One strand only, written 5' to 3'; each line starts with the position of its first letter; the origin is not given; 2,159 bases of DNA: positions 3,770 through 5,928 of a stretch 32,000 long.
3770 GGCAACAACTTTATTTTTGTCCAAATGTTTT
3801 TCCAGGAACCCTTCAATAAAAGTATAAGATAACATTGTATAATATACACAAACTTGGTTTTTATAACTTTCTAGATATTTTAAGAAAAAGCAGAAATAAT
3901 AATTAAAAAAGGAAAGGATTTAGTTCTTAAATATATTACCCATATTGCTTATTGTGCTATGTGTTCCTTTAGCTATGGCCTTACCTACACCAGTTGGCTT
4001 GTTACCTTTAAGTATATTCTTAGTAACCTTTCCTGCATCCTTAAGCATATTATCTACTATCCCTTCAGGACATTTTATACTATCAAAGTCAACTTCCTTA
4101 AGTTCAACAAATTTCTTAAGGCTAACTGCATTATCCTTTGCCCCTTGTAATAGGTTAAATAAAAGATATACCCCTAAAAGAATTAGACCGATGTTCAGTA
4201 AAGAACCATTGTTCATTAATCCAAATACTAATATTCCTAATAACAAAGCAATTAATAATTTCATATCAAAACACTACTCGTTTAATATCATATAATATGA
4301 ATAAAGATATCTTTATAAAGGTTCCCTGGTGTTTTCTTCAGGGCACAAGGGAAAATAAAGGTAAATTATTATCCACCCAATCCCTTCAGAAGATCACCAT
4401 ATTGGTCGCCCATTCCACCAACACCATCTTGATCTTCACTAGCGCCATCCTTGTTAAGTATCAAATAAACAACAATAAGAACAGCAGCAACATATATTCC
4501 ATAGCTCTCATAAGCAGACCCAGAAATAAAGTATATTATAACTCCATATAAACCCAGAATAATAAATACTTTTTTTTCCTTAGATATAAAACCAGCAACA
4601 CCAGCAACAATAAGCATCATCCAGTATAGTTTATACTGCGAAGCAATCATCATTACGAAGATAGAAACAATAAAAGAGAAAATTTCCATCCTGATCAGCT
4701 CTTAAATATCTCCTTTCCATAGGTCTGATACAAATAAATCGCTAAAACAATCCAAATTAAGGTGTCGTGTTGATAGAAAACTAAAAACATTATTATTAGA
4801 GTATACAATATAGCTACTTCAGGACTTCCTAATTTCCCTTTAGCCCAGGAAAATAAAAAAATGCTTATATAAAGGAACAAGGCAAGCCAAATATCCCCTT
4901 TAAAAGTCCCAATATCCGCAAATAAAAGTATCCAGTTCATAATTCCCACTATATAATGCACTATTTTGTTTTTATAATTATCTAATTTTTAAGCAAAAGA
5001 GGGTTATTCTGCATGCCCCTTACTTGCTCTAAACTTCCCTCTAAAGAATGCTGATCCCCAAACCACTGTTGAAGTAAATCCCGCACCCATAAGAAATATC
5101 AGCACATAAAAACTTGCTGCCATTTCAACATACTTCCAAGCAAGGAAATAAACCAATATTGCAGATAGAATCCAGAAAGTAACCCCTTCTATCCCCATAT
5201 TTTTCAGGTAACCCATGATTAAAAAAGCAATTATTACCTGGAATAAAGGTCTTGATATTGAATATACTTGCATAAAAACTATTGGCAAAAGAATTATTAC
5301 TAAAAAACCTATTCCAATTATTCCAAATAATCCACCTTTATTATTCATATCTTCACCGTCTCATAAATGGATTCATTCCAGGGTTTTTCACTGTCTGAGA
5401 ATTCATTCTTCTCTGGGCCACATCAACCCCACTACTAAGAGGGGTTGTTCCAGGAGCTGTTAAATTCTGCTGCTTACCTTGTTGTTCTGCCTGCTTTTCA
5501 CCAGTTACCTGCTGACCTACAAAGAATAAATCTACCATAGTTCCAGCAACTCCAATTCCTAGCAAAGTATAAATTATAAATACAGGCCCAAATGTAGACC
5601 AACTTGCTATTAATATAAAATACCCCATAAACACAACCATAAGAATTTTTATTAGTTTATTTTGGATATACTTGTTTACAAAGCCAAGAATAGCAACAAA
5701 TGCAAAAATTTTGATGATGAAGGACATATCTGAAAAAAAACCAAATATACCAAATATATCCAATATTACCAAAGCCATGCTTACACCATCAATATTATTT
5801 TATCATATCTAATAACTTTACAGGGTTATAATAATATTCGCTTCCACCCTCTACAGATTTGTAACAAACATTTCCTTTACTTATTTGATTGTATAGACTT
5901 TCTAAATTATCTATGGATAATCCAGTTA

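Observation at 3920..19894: Two tandem giant paralogous surface proteins followed by a tight array of tiny polytopic membrane proteins: candidate undescribed cell-surface or cell-cell interaction apparatus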

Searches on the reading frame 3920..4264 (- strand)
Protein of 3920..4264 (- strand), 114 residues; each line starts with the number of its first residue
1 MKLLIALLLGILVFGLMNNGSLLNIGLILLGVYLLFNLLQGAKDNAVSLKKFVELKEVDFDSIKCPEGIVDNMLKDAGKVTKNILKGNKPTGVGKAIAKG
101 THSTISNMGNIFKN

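Call 4: search_protein_families(library=pfam, proteins=[window:3920-4264:-], max_evalue=1)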
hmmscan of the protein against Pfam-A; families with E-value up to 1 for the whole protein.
window:3920-4264:- (114 aa): 0 families

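Call 33: search_protein_families(library=ncbifam, proteins=[window:3920-4264:-], max_evalue=1)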
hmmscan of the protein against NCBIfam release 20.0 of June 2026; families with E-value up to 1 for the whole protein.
window:3920-4264:- (114 aa): 1 family
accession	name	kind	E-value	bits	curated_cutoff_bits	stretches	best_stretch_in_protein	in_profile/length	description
NF033214.1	ComC_Streptocco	equivalog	0.022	14.4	50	1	45-64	3-22/41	competence-stimulating peptide ComC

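Call 107: search_protein_families(library=padloc, proteins=[window:3920-4264:-], max_evalue=0.01)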
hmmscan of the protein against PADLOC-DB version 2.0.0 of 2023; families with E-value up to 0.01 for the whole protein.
window:3920-4264:- (114 aa): 0 families

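Call 108: search_protein_families(library=phrogs, proteins=[window:3920-4264:-], max_evalue=0.01)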
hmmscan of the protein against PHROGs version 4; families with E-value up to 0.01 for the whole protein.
window:3920-4264:- (114 aa): 0 families

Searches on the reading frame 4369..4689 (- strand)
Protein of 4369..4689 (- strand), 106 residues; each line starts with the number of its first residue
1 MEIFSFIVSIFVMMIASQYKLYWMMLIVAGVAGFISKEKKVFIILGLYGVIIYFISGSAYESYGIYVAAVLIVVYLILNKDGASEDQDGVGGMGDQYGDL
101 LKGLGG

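Call 4: search_protein_families(library=pfam, proteins=[window:4369-4689:-], max_evalue=1)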
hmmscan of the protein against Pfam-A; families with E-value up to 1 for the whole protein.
window:4369-4689:- (106 aa): 2 families
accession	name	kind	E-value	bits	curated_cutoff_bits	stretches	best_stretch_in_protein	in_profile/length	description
PF01810.24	LysE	-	0.087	12.7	25.6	1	7-51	24-68/193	LysE type translocator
PF03203.19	MerC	-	0.64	11.1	27.6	1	25-79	49-106/108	MerC mercury resistance protein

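Call 33: search_protein_families(library=ncbifam, proteins=[window:4369-4689:-], max_evalue=1)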
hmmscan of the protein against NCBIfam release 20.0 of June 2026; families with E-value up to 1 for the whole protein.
window:4369-4689:- (106 aa): 0 families

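Call 107: search_protein_families(library=padloc, proteins=[window:4369-4689:-], max_evalue=0.01)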
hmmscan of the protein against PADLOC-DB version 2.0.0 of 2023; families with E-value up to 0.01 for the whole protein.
window:4369-4689:- (106 aa): 0 families

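Call 108: search_protein_families(library=phrogs, proteins=[window:4369-4689:-], max_evalue=0.01)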
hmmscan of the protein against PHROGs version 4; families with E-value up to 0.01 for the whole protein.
window:4369-4689:- (106 aa): 0 families

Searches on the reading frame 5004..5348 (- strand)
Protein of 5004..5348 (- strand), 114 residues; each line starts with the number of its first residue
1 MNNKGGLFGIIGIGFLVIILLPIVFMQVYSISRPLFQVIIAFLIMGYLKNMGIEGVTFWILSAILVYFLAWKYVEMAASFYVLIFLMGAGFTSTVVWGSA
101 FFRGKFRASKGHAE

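Call 4: search_protein_families(library=pfam, proteins=[window:5004-5348:-], max_evalue=1)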
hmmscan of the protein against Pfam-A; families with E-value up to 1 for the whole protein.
window:5004-5348:- (114 aa): 1 family
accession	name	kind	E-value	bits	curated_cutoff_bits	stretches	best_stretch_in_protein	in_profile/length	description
PF01528.21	Herpes_glycop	-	0.57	9.4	25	1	53-96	131-173/373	Herpesvirus glycoprotein M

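Call 33: search_protein_families(library=ncbifam, proteins=[window:5004-5348:-], max_evalue=1)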
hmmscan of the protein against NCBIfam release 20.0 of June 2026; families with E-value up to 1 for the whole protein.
window:5004-5348:- (114 aa): 0 families

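Call 107: search_protein_families(library=padloc, proteins=[window:5004-5348:-], max_evalue=0.01)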
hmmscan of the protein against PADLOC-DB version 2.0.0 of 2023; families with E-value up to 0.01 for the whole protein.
window:5004-5348:- (114 aa): 0 families

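Call 108: search_protein_families(library=phrogs, proteins=[window:5004-5348:-], max_evalue=0.01)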
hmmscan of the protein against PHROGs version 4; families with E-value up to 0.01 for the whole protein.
window:5004-5348:- (114 aa): 0 families

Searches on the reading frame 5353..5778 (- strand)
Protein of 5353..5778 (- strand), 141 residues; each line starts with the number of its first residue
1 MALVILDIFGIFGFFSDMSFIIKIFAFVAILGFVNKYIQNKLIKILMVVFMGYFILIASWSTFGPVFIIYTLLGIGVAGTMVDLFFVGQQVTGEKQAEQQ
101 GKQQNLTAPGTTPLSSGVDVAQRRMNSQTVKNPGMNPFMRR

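Call 4: search_protein_families(library=pfam, proteins=[window:5353-5778:-], max_evalue=1)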
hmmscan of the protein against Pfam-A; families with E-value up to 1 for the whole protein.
window:5353-5778:- (141 aa): 0 families

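Call 33: search_protein_families(library=ncbifam, proteins=[window:5353-5778:-], max_evalue=1)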
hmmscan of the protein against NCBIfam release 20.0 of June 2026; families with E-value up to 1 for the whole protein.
window:5353-5778:- (141 aa): 0 families

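Call 54: find_related_loci(query=A6, collection=metagenome_contigs, flank=10000)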
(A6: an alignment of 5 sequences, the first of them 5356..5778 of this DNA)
Query A6 (141 aa) in metagenome_contigs; peptide patterns used: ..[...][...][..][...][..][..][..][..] (x = any residue, [..] = any of these).
461 stretches matched a pattern; 40 encode a relative of the query (tblastn E <= 1e-3); 40 distinct loci.
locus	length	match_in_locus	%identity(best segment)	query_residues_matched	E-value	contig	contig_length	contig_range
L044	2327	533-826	65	8-105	1e-30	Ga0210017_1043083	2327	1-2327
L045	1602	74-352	67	8-100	7e-30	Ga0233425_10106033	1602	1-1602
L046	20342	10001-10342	31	2-126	1e-22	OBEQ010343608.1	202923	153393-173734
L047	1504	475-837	34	2-135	1e-22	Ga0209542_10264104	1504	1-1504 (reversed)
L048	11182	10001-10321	38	11-130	2e-22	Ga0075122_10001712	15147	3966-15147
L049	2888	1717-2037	38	11-130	2e-22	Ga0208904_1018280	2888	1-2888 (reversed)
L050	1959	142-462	38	11-130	2e-22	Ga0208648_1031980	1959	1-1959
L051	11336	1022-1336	37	11-128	2e-21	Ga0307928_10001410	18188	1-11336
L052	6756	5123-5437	34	15-131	2e-20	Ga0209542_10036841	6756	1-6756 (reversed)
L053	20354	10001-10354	34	6-135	5e-20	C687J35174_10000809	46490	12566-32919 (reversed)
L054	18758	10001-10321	33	11-130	4e-19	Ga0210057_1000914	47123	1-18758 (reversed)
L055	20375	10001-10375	32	9-141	5e-19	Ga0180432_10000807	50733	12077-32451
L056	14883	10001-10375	32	9-141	5e-19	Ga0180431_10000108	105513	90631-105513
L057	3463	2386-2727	35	11-134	1e-18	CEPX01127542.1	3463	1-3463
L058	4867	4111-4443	34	16-140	4e-18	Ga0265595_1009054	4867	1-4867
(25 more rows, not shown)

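Call 58: search_protein_families(library=pfam, proteins=[L053:11458-11850:+, L053:11890-12489:-, L053:12687-14192:+, L053:14216-14701:-, L053:14743-17154:+, L053:18533-19429:+], max_evalue=0.01)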
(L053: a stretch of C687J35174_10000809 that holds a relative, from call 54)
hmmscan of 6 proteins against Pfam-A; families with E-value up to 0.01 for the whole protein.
L053:11458-11850:+ (130 aa): 0 families

L053:11890-12489:- (199 aa): 1 family
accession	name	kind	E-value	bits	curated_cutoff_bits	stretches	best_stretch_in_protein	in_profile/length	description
PF09280.16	XPC-binding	-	0.0087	16.1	26.4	0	26-47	23-44/57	XPC-binding domain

L053:12687-14192:+ (501 aa): 0 families

L053:14216-14701:- (161 aa): 3 families
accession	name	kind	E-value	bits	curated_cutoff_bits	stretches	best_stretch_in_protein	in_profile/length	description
PF20663.3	COG4_N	-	0.0016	18.9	27.3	1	80-138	12-70/107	Conserved oligomeric Golgi complex subunit 4, N-terminal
PF05531.17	NPV_P10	-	0.0045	17.9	29.8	0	96-127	16-47/75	Nucleopolyhedrovirus P10 protein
PF23203.1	KIF21A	-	0.0055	16.9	28.5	1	44-141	30-125/161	KIF21A-like domain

L053:14743-17154:+ (803 aa): 4 families
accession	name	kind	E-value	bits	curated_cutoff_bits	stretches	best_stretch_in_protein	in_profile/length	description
PF00136.26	DNA_pol_B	-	4.6e-67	227.2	23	1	371-782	6-452/453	DNA polymerase family B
PF03104.25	DNA_pol_B_exo1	-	5.4e-24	85.4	23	1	114-290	2-231/242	DNA polymerase family B, exonuclease domain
PF13482.12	RNase_H_2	-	3.3e-07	30.8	22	1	209-350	41-161/165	RNase_H superfamily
PF10108.15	DNA_pol_B_exo2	-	3.5e-07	30.5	24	1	210-343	35-163/213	Predicted 3'-5' exonuclease related to the exonuclease domain of PolB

L053:18533-19429:+ (298 aa): 1 family
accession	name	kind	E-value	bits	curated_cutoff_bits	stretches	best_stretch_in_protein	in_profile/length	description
PF00557.29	Peptidase_M24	-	5.5e-34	118.2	23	1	8-199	2-198/208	Metallopeptidase family M24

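Call 95: search_protein_families(library=pfam, alignment_id=A5, max_evalue=1)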
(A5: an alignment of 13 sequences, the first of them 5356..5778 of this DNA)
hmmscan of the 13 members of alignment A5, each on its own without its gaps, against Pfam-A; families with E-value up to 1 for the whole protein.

A. member 1, window:5356-5778:- (141 aa): 0 families

B. families by the number of members that match (of 13 scanned): 10 families
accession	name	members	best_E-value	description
PF23858.1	DUF7220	1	0.016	Family of unknown function (DUF7220)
PF11658.13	CBP_BcsG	1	0.017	Cellulose biosynthesis protein BcsG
PF14126.11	DUF4293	1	0.018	Domain of unknown function (DUF4293)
PF15938.10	DUF4750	1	0.032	Domain of unknown function (DUF4750)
PF05620.16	TMEM208_SND2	1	0.054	SRP-independent targeting protein 2/TMEM208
PF00487.30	FA_desaturase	1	0.071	Fatty acid desaturase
PF19222.5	Noda_Vmethyltr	1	0.31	Nodavirus Vmethyltransferase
PF01528.21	Herpes_glycop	1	0.57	Herpesvirus glycoprotein M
PF19942.4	DUF6404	1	0.67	Family of unknown function (DUF6404)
PF11190.13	DUF2976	1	0.68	Protein of unknown function (DUF2976)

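Call 107: search_protein_families(library=padloc, proteins=[window:5353-5778:-], max_evalue=0.01)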
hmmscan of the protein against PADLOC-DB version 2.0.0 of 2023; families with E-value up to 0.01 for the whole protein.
window:5353-5778:- (141 aa): 0 families

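Call 108: search_protein_families(library=phrogs, proteins=[window:5353-5778:-], max_evalue=0.01)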
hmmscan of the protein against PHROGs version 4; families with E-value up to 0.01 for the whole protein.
window:5353-5778:- (141 aa): 0 families

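Call 112: search_solved_structures(query=A5, max_evalue=1)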
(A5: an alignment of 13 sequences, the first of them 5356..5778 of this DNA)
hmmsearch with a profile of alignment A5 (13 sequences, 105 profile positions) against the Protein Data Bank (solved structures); distinct sequences matched with E-value up to 1: 0.
